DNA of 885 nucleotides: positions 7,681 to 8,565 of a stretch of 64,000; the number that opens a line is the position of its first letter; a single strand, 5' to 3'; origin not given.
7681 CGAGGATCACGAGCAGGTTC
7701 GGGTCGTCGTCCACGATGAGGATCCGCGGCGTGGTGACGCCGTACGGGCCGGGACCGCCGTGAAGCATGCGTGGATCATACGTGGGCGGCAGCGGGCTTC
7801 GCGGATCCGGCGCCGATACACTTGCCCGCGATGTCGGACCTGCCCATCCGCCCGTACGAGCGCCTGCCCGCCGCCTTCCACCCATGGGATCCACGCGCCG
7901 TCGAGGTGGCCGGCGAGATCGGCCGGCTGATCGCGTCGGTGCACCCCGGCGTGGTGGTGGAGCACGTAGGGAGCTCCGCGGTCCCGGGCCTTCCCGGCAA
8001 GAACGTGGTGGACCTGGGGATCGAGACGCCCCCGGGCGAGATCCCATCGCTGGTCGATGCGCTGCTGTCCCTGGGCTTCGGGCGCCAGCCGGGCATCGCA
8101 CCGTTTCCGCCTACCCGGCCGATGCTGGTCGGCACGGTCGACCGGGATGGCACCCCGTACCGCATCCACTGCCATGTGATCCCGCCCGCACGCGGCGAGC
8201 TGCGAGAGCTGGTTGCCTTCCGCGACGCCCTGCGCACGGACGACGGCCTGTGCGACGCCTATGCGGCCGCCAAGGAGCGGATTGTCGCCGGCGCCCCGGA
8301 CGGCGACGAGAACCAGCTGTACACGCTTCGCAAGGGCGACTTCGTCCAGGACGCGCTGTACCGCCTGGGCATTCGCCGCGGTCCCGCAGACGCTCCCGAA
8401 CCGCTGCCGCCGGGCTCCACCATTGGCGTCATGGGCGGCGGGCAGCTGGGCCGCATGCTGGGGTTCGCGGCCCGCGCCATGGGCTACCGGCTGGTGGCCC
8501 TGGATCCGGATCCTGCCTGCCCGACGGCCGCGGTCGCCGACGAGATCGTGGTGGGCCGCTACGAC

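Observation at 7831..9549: GrpB-PurK fusion in one reading frame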

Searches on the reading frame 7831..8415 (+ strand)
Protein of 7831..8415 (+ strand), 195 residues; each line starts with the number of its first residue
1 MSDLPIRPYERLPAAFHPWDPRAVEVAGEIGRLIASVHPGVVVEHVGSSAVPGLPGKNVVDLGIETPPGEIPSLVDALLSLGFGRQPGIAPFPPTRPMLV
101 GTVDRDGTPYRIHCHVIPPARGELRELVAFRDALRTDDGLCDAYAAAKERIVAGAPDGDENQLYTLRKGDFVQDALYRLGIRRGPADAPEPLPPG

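Call 8: search_solved_structures(query=window:7831-8415:+, max_evalue=1, show_alignments=3)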
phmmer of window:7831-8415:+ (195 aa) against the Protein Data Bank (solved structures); distinct sequences matched with E-value up to 1: 8.
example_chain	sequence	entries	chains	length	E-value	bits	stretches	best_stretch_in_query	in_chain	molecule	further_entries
6n39_A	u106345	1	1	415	8.8e-05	25.6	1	4-113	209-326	Dephospho-CoA kinase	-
2nrk_A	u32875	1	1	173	0.00081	22.4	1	41-160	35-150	Hypothetical protein GrpB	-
5z3d_A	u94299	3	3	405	0.19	14.7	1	17-82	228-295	Glycoside hydrolase 15-related protein | Isomaltose glucohydrolase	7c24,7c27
5z3c_A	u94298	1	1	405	0.19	14.7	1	17-82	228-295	Glycoside hydrolase 15-related protein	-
5z3a_A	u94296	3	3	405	0.19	14.7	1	17-82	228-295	Glycoside hydrolase 15-related protein | Isomaltose glucohydrolase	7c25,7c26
5z3b_A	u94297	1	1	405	0.19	14.7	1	17-82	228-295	Glycoside hydrolase 15-related protein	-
5z3e_A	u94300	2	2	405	0.19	14.7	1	17-82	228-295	Glycoside hydrolase 15-related protein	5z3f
1z45_A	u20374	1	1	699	0.4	13.7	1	104-144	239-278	GAL10 bifunctional protein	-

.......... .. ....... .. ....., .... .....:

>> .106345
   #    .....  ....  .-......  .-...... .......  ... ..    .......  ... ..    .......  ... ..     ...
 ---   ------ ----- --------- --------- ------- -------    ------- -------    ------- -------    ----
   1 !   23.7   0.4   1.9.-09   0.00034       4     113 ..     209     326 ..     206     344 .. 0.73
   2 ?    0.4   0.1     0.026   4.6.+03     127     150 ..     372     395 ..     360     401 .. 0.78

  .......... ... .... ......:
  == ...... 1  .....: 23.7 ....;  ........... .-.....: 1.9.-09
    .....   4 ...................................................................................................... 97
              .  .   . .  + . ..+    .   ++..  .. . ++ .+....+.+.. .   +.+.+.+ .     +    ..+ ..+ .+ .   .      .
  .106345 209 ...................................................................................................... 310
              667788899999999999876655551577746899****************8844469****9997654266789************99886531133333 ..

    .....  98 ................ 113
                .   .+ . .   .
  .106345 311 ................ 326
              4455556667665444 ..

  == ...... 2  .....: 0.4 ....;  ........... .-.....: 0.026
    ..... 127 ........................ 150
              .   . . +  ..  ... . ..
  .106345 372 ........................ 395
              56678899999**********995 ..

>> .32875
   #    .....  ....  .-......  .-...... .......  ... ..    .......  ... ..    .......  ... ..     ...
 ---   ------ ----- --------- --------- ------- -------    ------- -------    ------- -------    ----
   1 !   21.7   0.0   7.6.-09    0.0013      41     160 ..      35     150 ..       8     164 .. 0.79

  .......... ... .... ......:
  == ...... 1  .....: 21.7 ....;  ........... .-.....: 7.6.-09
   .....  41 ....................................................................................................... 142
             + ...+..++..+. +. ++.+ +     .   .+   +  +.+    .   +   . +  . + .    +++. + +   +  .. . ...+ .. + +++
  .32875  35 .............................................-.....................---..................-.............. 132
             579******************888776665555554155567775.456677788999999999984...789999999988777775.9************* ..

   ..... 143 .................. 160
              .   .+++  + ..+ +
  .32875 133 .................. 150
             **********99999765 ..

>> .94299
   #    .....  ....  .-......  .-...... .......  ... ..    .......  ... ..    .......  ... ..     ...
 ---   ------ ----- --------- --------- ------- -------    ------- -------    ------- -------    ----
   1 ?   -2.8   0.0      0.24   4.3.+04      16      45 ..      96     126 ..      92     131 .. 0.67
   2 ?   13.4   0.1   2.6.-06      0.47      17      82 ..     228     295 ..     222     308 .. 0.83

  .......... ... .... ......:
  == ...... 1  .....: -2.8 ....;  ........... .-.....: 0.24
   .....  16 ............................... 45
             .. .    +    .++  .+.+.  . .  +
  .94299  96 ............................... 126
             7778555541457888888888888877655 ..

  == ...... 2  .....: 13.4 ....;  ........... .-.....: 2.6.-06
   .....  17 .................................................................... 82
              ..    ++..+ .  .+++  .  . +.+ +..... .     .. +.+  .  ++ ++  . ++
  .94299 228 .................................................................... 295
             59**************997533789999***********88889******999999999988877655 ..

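Call 22: find_related_loci(query=A1, collection=genome_contigs, flank=4000)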
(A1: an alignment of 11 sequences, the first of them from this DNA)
Query A1 (192 aa) in genome_contigs; peptide patterns used: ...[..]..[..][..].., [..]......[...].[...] (x = any residue, [..] = any of these).
600 stretches matched a pattern (row limit reached: there are more); 498 encode a relative of the query (tblastn E <= 1e-3); the best 80 are kept; 80 distinct loci.
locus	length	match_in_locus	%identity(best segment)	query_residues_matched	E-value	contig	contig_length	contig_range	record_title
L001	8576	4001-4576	73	1-192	4e-88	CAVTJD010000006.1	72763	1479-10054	MAG: uncultured Chloroflexia bacterium isolate MFD05684.bin.1.48 genome assembly, contig: contig_30481, whole genome sho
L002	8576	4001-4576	70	1-192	4e-86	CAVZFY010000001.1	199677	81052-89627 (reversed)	MAG: uncultured Chloroflexia bacterium isolate MFD05513.bin.2.203 genome assembly, contig: contig_10186, whole genome sh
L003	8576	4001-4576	70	1-192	8e-86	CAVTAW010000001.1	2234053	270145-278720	MAG: uncultured Chloroflexia bacterium isolate MFD02416.bin.2.65 genome assembly, contig: contig_1582, whole genome shot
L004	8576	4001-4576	71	1-192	8e-85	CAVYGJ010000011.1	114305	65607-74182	MAG: uncultured Chloroflexia bacterium isolate MFD00392.bin.2.363 genome assembly, contig: contig_50205, whole genome sh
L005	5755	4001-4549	55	3-187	1e-53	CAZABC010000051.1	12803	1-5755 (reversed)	MAG TPA_asm: uncultured Anaerolineaceae bacterium isolate binchicken_co107_255 genome assembly, contig: NODE_11349_lengt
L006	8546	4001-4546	51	5-189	1e-50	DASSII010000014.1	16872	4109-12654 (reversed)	MAG TPA_asm: Candidatus Limnocylindrales bacterium isolate SMAG_U1083 k141_784147, whole genome shotgun sequence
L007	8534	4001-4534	49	6-183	2e-48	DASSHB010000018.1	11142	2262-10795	MAG TPA_asm: Candidatus Limnocylindrales bacterium isolate SMAG_U1048 k141_1098325, whole genome shotgun sequence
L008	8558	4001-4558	52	1-189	6e-48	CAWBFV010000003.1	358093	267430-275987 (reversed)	MAG: uncultured Chloroflexia bacterium isolate MFD09212.bin.2.194 genome assembly, contig: contig_16891, whole genome sh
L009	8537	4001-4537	49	5-183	3e-48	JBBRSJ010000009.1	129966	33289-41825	MAG: Candidatus Limnocylindrales bacterium isolate La2_metabat2.049 La2_metabat2.049_K_387553L129966_cov_73.6777, whole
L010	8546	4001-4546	51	5-189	1e-47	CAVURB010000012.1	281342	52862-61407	MAG: uncultured Chloroflexia bacterium isolate MFD09730.bin.2.23 genome assembly, contig: contig_4942, whole genome shot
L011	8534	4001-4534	51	5-185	2e-46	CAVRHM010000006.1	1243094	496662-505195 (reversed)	MAG: uncultured Chloroflexia bacterium isolate MFD05567.bin.2.55 genome assembly, contig: contig_57904, whole genome sho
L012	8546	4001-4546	48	2-181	5e-46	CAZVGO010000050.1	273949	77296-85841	MAG TPA_asm: uncultured Anaerolineaceae bacterium isolate binchicken_co31_244 genome assembly, contig: k141_382925, whol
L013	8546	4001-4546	52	1-185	4e-46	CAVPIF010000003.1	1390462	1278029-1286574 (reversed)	MAG: uncultured Chloroflexia bacterium isolate MFD09964.bin.2.142 genome assembly, contig: contig_911, whole genome shot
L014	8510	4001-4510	50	5-176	1e-45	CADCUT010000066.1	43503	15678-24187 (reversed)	MAG: uncultured Rubrobacteraceae bacterium isolate AVDCRST_MAG03 genome assembly, contig: NODE192, whole genome shotgun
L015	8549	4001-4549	47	1-181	6e-45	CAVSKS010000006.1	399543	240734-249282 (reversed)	MAG: uncultured Chloroflexia bacterium isolate MFD09206.bin.2.195 genome assembly, contig: contig_27087, whole genome sh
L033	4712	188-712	45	2-178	9e-38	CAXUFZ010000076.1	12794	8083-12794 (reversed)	MAG TPA_asm: uncultured Rubrobacteraceae bacterium isolate public_SRR14722327_metawrap_bin.1 genome assembly, contig: pu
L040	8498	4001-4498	42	9-176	2e-35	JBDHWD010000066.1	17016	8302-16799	MAG: Thermomicrobiales bacterium isolate AS-MICRO-3CA.275 NODE_15396_length_17016_cov_11.535661, whole genome shotgun se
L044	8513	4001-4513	41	4-176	4e-33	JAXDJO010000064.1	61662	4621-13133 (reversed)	MAG: Actinomycetota bacterium isolate BP_573 scaffold_2307729, whole genome shotgun sequence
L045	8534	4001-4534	40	2-181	3e-33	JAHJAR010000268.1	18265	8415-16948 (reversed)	MAG: Planctomycetota bacterium isolate Modern_marine.mb.222 Modern_marine.mb.222_k141_1973417, whole genome shotgun sequ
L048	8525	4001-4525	43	5-178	4e-33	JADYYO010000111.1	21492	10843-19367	MAG: Thermomicrobiales bacterium isolate SJ531 c_000000226206, whole genome shotgun sequence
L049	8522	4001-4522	40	1-176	4e-32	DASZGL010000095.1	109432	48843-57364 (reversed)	MAG TPA_asm: Candidatus Dormiibacterota bacterium isolate SMAG_U6547 k141_1138928, whole genome shotgun sequence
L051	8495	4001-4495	40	6-172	3e-30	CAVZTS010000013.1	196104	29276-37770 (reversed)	MAG: uncultured beta proteobacterium isolate MFD05377.bin.2.44 genome assembly, contig: contig_33549, whole genome shotg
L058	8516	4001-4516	39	6-176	2e-27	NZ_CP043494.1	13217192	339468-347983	Archangium minus strain Cbm 6 chromosome, complete genome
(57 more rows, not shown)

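Call 37: predict_structure(alignment_id=A1)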
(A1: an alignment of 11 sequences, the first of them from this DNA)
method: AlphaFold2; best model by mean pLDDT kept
length: 192 residues; sequences in the alignment: 11
mean_pLDDT: 86.4   pTM: 0.83
mean pLDDT of the five models: 86.4, 84.9, 84.3, 83.7, 83.2
residues with pLDDT >= 90: 114; 70-90: 51; 50-70: 21; < 50: 6
segments of 3 or more residues with pLDDT < 50: 189-192
pLDDT, mean of each block of 10 residues (from residue 1): 76 83 96 95 95 90 97 96 83 89 92 94 93 95 91 68 70 85 63 41
secondary structure, 60 per line:
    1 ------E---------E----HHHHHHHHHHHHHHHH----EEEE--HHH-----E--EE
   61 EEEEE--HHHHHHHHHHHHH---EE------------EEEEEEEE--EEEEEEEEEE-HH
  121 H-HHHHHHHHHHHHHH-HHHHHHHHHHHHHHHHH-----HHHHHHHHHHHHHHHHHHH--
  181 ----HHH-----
elements in order: H22-37 E42-45 E59-65 H68-80 E98-105 E108-117 H123-136 H138-154 H160-178

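Call 40: fold_search(model_id=the predicted structure, library=pdb)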
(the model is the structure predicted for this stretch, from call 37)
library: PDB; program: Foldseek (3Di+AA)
matches with E <= 10: 728; with E <= 0.001: 3
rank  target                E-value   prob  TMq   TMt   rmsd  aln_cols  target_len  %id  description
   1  6n39                  1.8e-07  1.00  0.69  0.35   4.5       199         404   24  Crystal structure of an dephospho-CoA kinase CoaE from Mycobacterium paratuberculosis (released 2018-11-21)
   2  2nrk                  3.5e-07  1.00  0.61  0.69   4.8       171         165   19  Crystal structure of conserved protein GrpB from Enterococcus faecalis (released 2006-12-05)
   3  4e80_A                7.1e-04  1.00  0.39  0.26   6.1       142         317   13  Structural Basis for the Activity of a Cytoplasmic RNA Terminal U-transferase (released 2012-07-04)
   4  8opp_A                1.0e-03  1.00  0.52  0.18   6.0       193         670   16  Structure of human terminal uridylyltransferase 7 (hTUT7/ZCCHC6) bound with pre-let7g miRNA and UTPalphaS (released 2024-07-24)
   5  4ep7_A                1.2e-03  1.00  0.40  0.26   6.2       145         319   14  Functional implications from the Cid1 poly(U) polymerase crystal structure (released 2012-06-06)
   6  4nkt_A                1.2e-03  1.00  0.46  0.31   7.2       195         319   14  Structure of Cid1 in complex with the UTP analog UMPNPP (released 2013-12-18)
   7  5zlc                  1.3e-03  1.00  0.40  0.25   3.8       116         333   18  Binary complex of human DNA Polymerase Mu with MndGTP (released 2019-05-29)
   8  6iw6_A                1.3e-03  1.00  0.48  0.24   6.6       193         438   15  Crystal structure of the Lin28-interacting module of human TUT4 (released 2019-04-24)
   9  4fhy                  1.4e-03  1.00  0.40  0.27   6.0       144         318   11  Crystal structures of the Cid1 poly (U) polymerase reveal the mechanism for UTP selectivity - Mg 3'-dATP bound (released 2012-08-29)
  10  4fh3                  1.4e-03  1.00  0.40  0.26   5.8       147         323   14  Crystal structures of the Cid1 poly (U) polymerase reveal the mechanism for UTP selectivity (released 2012-08-29)
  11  5vzh_A                1.5e-03  1.00  0.37  0.24   4.3       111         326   20  Post-catalytic complex of human Polymerase Mu (W434H) mutant with incoming UTP (released 2017-07-05)
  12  4e7x_D                1.5e-03  1.00  0.36  0.24   6.7       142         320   15  Structural Basis for the Activity of a Cytoplasmic RNA Terminal U-transferase (released 2012-07-04)
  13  4ud4_A                1.6e-03  1.00  0.44  0.29   4.9       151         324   16  Structural Plasticity of Cid1 Provides a Basis for its RNA Terminal Uridylyl Transferase Activity (released 2015-03-18)
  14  6ywp_A                1.6e-03  1.00  0.38  0.24   5.8       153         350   16  Structure of apo-CutA (released 2020-08-05)
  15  6vf5_A                1.6e-03  1.00  0.37  0.24   4.2       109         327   18  DNA Polymerase Mu, 8-oxorGTP:At Product State Ternary Complex, 50 mM Mn2+ (120 min) (released 2021-09-01)
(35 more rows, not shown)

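Call 53: search_protein_families(library=pfam, proteins=[L014:2955-3986:+, L040:1325-3937:+, L048:2762-3979:+, L058:3156-3935:+, L058:4541-4924:+, L045:4570-6555:+, L051:4522-5034:+, L049:2430-3926:+, L033:792-1160:+, L044:3986-4984:+], max_evalue=0.001)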
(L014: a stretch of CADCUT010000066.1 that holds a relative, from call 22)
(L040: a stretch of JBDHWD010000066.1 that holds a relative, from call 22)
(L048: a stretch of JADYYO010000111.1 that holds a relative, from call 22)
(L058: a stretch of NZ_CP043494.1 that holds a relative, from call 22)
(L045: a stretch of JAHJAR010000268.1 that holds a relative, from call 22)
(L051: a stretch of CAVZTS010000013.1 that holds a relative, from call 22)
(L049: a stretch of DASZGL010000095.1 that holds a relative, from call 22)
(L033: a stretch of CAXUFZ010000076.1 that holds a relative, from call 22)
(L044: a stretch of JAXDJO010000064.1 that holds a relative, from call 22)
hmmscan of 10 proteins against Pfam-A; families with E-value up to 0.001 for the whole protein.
L014:2955-3986:+ (344 aa): 1 family
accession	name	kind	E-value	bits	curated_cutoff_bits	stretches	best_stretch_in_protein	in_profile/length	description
PF01699.29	Na_Ca_ex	-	1.1e-35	123.2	24.9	2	198-341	2-150/151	Sodium/calcium exchanger protein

L040:1325-3937:+ (871 aa): 1 family
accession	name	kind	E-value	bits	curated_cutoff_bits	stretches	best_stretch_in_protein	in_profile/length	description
PF01804.23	Penicil_amidase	-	6.2e-202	673.7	21.3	1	125-859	1-674/675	Penicillin amidase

L048:2762-3979:+ (406 aa): 3 families
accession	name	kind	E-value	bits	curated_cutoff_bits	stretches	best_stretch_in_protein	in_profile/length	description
PF01053.26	Cys_Met_Meta_PP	-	6.3e-146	486.2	27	1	26-397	1-381/381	Cys/Met metabolism PLP-dependent enzyme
PF06838.17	Met_gamma_lyase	-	1.3e-05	24.4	24.2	1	72-237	55-243/405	Methionine gamma-lyase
PF00155.27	Aminotran_1_2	-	9.1e-05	22.2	19.7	1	95-200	73-193/361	Aminotransferase class I and II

L058:3156-3935:+ (260 aa): 1 family
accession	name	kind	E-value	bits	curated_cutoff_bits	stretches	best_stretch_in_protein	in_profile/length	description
PF07719.23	TPR_2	-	0.00039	20.8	27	0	65-88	4-27/34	Tetratricopeptide repeat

L058:4541-4924:+ (128 aa): 3 families
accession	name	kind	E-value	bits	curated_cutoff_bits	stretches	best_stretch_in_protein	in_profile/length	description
PF00903.31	Glyoxalase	-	3.5e-17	63.3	20.6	1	2-126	1-121/121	Glyoxalase/Bleomycin resistance protein/Dioxygenase superfamily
PF13669.12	Glyoxalase_4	-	8.3e-10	39.4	27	1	5-113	2-107/109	Glyoxalase/Bleomycin resistance protein/Dioxygenase superfamily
PF18029.7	Glyoxalase_6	-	0.00023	22.2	23.6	1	6-126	2-105/106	Glyoxalase-like domain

L045:4570-6555:+ (662 aa): 2 families
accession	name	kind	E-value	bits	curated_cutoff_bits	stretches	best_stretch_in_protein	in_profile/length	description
PF01182.26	Glucosamine_iso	-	9e-22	78.5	27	1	30-251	2-216/225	Glucosamine-6-phosphate isomerases/6-phosphogluconolactonase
PF02585.22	PIG-L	-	5.4e-20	72.6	28.2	1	379-556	1-128/129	GlcNAc-PI de-N-acetylase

L051:4522-5034:+ (171 aa): 1 family
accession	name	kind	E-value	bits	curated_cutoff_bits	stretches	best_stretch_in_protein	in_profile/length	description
PF03205.20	MobB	-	6.4e-49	165.7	26.6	1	6-138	1-133/133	Molybdopterin guanine dinucleotide synthesis protein B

L049:2430-3926:+ (499 aa): 1 family
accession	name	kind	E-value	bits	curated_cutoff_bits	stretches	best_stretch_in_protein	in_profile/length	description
PF00171.27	Aldedh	-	1.6e-172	574.6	23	1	26-484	7-461/461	Aldehyde dehydrogenase family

L033:792-1160:+ (123 aa): 1 family
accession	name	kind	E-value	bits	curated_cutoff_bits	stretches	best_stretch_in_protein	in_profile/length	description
PF02152.23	FolB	-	3.2e-37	127.9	31.8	1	7-119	1-112/113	Dihydroneopterin aldolase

L044:3986-4984:+ (333 aa): 2 families
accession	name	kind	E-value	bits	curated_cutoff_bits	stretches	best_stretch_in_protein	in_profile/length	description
PF04229.20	GrpB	-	7.9e-23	81.8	25.5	1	19-173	5-154/159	GrpB protein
PF03473.23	MOSC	-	1.9e-11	44.5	22.7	1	230-331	7-120/120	MOSC domain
